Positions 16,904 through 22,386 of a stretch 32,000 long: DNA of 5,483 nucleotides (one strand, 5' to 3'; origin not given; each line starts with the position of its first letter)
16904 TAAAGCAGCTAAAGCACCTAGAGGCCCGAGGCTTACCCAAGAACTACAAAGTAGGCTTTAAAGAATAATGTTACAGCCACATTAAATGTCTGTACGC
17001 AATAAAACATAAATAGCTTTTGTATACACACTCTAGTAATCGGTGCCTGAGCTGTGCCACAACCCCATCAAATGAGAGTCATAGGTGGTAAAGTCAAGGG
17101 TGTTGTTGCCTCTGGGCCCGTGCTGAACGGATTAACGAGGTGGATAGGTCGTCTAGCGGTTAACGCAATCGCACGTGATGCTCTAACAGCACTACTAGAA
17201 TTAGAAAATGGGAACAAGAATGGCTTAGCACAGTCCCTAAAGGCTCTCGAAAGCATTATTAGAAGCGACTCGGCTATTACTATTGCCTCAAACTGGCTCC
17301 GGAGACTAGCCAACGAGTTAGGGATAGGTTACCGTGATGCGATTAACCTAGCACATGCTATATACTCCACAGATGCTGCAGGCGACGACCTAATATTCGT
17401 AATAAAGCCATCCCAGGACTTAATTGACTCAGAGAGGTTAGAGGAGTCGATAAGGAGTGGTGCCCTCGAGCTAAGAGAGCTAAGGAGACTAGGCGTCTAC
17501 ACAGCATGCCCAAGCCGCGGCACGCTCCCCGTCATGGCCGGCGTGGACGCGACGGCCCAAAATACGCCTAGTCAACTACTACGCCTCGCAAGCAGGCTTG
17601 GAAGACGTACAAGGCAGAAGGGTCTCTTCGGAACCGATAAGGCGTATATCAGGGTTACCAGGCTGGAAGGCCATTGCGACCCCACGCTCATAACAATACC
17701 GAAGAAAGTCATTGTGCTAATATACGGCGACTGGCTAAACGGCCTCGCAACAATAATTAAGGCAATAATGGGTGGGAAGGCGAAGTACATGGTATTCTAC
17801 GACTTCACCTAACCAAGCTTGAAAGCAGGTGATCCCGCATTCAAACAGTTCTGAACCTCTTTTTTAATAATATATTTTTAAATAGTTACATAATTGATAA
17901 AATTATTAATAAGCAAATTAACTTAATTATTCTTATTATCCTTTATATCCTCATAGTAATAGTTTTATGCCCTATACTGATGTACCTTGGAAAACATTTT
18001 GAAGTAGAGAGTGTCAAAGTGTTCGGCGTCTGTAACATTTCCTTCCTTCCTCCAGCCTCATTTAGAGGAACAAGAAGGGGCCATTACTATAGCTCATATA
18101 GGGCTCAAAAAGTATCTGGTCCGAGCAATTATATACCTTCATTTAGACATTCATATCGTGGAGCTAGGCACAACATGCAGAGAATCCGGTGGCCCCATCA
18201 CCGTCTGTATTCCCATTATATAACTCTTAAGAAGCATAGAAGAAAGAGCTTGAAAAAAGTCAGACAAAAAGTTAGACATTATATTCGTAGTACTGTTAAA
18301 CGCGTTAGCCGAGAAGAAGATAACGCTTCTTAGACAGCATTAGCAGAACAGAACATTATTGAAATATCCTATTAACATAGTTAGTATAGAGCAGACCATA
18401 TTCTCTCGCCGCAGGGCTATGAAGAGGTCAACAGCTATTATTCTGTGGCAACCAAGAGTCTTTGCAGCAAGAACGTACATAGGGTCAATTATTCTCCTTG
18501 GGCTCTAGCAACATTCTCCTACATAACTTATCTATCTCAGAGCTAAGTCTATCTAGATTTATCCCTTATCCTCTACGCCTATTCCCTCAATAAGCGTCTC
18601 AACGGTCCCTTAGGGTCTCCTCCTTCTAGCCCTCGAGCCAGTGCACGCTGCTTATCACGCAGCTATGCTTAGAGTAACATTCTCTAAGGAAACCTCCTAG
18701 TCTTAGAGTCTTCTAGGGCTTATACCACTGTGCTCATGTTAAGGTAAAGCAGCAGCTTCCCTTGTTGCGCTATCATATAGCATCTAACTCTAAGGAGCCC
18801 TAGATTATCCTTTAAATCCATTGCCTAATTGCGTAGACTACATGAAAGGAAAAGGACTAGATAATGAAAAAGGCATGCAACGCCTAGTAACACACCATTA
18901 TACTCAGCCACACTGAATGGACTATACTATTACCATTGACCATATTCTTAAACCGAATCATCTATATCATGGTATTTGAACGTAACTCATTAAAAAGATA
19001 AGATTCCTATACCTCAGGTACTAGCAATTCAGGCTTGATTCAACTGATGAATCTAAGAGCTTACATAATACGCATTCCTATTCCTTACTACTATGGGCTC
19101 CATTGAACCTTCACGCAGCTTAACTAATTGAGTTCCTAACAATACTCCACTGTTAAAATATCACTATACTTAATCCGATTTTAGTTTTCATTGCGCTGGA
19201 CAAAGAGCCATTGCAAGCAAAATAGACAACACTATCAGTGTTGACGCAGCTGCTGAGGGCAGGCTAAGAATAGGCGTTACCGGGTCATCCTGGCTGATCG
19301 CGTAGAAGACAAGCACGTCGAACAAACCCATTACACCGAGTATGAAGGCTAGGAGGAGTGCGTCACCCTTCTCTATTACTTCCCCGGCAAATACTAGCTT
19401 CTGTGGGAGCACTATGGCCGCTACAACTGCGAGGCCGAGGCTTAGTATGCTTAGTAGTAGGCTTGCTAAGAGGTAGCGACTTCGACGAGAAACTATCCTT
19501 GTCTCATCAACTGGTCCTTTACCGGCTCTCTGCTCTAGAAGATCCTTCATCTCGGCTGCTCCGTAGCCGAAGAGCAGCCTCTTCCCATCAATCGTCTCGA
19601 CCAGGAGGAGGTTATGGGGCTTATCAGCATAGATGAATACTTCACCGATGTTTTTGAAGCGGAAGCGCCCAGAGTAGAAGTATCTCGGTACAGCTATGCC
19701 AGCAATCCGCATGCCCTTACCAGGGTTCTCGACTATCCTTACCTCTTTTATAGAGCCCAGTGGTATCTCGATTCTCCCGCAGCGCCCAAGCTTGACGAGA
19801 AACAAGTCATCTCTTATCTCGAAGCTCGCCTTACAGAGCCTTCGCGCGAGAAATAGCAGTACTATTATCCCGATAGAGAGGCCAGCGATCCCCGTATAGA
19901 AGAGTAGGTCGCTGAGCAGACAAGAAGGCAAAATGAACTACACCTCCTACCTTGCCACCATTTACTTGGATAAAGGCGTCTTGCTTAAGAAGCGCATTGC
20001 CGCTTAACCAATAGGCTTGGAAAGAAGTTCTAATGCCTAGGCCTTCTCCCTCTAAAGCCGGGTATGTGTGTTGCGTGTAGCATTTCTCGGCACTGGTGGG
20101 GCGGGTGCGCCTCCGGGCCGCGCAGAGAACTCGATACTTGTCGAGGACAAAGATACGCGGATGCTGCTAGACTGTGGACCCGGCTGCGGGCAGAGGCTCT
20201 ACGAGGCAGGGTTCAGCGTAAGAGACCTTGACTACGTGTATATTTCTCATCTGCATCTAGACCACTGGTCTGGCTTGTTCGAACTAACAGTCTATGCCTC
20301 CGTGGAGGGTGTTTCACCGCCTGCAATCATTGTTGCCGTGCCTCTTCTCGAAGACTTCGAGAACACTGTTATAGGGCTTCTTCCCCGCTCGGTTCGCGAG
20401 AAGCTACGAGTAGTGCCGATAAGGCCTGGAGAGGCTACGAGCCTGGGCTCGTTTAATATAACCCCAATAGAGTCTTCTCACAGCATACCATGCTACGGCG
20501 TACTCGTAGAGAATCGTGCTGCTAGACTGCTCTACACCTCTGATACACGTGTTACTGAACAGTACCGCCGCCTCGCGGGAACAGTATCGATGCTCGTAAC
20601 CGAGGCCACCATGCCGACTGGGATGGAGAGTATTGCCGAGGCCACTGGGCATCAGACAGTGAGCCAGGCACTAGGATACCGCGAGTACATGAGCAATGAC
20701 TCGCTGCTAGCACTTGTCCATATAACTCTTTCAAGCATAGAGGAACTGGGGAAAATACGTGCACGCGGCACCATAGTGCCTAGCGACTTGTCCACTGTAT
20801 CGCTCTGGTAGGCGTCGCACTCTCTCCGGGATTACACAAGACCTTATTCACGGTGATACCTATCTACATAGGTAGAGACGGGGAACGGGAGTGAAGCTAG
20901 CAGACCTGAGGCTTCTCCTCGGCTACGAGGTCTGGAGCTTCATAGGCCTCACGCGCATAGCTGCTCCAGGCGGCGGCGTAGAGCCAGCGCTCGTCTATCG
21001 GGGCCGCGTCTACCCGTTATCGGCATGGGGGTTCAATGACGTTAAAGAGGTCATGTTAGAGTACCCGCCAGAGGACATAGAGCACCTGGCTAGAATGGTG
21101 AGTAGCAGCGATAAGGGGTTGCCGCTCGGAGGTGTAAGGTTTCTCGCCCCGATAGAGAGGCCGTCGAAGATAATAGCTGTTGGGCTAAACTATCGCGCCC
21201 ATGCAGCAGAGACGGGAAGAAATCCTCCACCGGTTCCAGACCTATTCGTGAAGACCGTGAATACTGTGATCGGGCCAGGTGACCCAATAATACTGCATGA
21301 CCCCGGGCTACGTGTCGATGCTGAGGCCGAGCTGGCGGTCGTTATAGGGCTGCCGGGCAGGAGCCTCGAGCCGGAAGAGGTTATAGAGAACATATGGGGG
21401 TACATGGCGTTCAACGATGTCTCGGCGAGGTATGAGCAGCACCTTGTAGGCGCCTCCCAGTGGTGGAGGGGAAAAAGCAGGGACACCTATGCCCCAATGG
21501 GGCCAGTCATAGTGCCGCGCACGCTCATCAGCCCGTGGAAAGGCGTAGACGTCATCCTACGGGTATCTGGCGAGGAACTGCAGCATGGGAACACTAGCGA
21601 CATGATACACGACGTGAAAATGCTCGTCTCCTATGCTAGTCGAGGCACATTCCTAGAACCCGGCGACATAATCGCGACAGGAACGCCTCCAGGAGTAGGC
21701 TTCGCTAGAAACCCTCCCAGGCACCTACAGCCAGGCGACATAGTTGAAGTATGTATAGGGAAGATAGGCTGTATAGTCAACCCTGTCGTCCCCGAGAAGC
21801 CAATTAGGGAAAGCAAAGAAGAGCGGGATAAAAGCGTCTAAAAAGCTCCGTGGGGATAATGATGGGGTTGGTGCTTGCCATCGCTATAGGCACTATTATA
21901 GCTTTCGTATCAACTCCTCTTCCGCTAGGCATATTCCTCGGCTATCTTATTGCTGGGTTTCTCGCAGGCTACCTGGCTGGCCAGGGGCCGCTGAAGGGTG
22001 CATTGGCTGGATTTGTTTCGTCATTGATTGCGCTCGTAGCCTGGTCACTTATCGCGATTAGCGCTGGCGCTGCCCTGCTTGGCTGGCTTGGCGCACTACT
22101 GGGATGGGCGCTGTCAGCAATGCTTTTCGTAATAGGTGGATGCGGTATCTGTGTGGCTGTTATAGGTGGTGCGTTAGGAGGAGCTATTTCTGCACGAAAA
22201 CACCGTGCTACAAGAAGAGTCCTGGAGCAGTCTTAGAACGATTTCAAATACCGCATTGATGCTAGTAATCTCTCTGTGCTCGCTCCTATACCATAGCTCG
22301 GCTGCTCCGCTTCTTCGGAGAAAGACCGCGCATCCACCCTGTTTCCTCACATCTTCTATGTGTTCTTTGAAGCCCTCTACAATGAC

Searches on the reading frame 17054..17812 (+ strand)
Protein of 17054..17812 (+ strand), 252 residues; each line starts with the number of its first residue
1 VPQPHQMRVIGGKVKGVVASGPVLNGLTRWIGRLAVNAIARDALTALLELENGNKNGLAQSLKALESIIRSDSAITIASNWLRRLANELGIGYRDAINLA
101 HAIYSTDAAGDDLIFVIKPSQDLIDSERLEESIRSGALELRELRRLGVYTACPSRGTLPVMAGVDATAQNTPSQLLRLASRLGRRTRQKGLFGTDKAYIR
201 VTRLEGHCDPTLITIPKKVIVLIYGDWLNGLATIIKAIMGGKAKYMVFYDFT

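Call 5: search_protein_families(library=pfam, proteins=[window:17054-17812:+], max_evalue=1)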
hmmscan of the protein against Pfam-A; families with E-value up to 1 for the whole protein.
window:17054-17812:+ (252 aa): 0 families

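Call 6: search_protein_families(library=padloc, proteins=[window:17054-17812:+], max_evalue=1)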
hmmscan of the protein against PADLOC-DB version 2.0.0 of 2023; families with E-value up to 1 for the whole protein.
window:17054-17812:+ (252 aa): 1 family
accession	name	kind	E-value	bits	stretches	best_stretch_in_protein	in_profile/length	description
PDLC04971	PDC-S26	-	0.023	11.6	1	58-137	191-268/415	-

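Call 9: search_protein_families(library=phrogs, proteins=[window:17054-17812:+], max_evalue=1)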
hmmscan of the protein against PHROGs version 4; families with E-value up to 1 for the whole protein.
window:17054-17812:+ (252 aa): 0 families

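Call 46: search_protein_families(library=ncbifam, proteins=[window:17054-17812:+], max_evalue=0.1)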
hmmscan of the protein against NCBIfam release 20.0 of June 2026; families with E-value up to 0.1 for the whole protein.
window:17054-17812:+ (252 aa): 0 families

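Call 82: list_cluster_members(proteins=[window:17054-17812:+, window:7904-8944:+, window:8941-10950:-, window:19188-19931:-])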
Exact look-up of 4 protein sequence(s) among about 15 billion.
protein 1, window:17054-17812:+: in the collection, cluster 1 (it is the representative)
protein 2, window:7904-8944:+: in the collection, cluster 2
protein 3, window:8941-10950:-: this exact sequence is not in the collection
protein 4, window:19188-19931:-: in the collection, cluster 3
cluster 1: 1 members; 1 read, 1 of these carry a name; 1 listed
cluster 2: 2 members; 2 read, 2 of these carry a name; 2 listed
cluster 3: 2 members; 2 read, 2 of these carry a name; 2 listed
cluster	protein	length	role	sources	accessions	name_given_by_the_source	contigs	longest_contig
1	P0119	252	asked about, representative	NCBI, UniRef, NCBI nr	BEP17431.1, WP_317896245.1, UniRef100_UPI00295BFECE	hypothetical protein PYJP_07830 [Pyrofollis japonicus] | hypothetical protein n=1 Tax=Pyrofollis japonicus TaxID=3060460 RepID=UPI00295BFECE | hypothetical protein [Pyrofollis japonicus]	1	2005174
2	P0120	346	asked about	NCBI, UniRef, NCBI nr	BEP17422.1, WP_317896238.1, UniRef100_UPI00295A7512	hypothetical protein PYJP_07740 [Pyrofollis japonicus] | hypothetical protein n=1 Tax=Pyrofollis japonicus TaxID=3060460 RepID=UPI00295A7512 | hypothetical protein [Pyrofollis japonicus]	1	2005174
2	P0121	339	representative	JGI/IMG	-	hypothetical protein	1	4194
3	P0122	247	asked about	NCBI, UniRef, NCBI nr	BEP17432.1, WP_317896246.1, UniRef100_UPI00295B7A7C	hypothetical protein PYJP_07840 [Pyrofollis japonicus] | PH domain-containing protein n=1 Tax=Pyrofollis japonicus TaxID=3060460 ... | PH domain-containing protein [Pyrofollis japonicus]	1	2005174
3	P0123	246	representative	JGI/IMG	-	hypothetical protein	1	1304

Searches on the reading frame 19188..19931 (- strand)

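Call 9: search_protein_families(library=phrogs, proteins=[window:19188-19931:-], max_evalue=1)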
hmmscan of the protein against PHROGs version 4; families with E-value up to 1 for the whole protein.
window:19188-19931:- (247 aa): 2 families
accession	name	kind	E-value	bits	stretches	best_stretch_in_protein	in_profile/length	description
phrog_32193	-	unknown function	0.095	13.3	1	118-141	60-83/194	-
phrog_13067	-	unknown function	0.11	13.4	1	14-31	12-29/33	-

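Call 24: search_protein_families(library=pfam, proteins=[window:19188-19931:-], max_evalue=0.01)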
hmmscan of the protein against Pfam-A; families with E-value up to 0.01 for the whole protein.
window:19188-19931:- (247 aa): 1 family
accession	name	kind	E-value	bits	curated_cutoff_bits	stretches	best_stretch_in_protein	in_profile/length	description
PF10882.14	bPH_5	-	5.2e-13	49.4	22.5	1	41-135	7-99/100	Bacterial PH domain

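Call 76: search_protein_families(library=padloc, proteins=[window:19188-19931:-], max_evalue=0.001)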
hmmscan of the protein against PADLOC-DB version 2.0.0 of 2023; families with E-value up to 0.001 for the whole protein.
window:19188-19931:- (247 aa): 0 families

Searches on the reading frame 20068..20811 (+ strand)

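Call 24: search_protein_families(library=pfam, proteins=[window:20068-20811:+], max_evalue=0.01)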
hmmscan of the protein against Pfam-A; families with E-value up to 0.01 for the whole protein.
window:20068-20811:+ (247 aa): 3 families
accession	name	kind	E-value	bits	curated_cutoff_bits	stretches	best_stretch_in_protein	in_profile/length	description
PF12706.13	Lactamase_B_2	-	1e-17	64.9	27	1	30-219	1-200/200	Beta-lactamase superfamily domain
PF00753.33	Lactamase_B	-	1.2e-14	55.1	22.7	1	17-165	3-155/196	Metallo-beta-lactamase superfamily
PF23023.1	Anti-Pycsar_Apyc1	-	4.2e-06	26.9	50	1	2-74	3-74/250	Anti-Pycsar protein Apyc1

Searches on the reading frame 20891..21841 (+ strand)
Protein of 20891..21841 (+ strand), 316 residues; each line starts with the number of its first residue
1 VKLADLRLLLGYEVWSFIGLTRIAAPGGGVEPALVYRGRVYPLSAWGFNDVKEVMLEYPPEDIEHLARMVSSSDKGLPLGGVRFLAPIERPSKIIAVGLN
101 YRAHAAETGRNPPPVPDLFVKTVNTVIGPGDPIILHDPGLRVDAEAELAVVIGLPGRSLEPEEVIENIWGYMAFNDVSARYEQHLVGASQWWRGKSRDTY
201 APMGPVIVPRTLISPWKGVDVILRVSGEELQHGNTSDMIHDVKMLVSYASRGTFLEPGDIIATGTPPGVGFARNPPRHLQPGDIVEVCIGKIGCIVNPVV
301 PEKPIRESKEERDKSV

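Call 24: search_protein_families(library=pfam, proteins=[window:20891-21841:+], max_evalue=0.01)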
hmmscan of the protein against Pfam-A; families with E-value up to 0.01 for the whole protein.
window:20891-21841:+ (316 aa): 1 family
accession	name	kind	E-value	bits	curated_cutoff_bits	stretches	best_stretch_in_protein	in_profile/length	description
PF01557.24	FAA_hydrolase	-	1.4e-64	218.2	23.9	1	93-300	1-214/214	Fumarylacetoacetate (FAA) hydrolase C-terminal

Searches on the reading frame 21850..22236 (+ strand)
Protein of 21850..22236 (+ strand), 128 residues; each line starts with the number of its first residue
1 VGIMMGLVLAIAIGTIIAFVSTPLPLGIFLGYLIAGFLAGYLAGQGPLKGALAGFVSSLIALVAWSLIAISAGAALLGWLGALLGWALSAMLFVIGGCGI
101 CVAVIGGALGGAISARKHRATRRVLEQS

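Call 24: search_protein_families(library=pfam, proteins=[window:21850-22236:+], max_evalue=0.01)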
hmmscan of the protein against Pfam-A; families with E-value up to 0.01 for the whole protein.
window:21850-22236:+ (128 aa): 1 family
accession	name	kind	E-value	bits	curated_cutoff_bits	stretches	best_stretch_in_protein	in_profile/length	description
PF17647.6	DUF5518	-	2.3e-07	31.4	27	1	5-113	6-112/116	Family of unknown function (DUF5518)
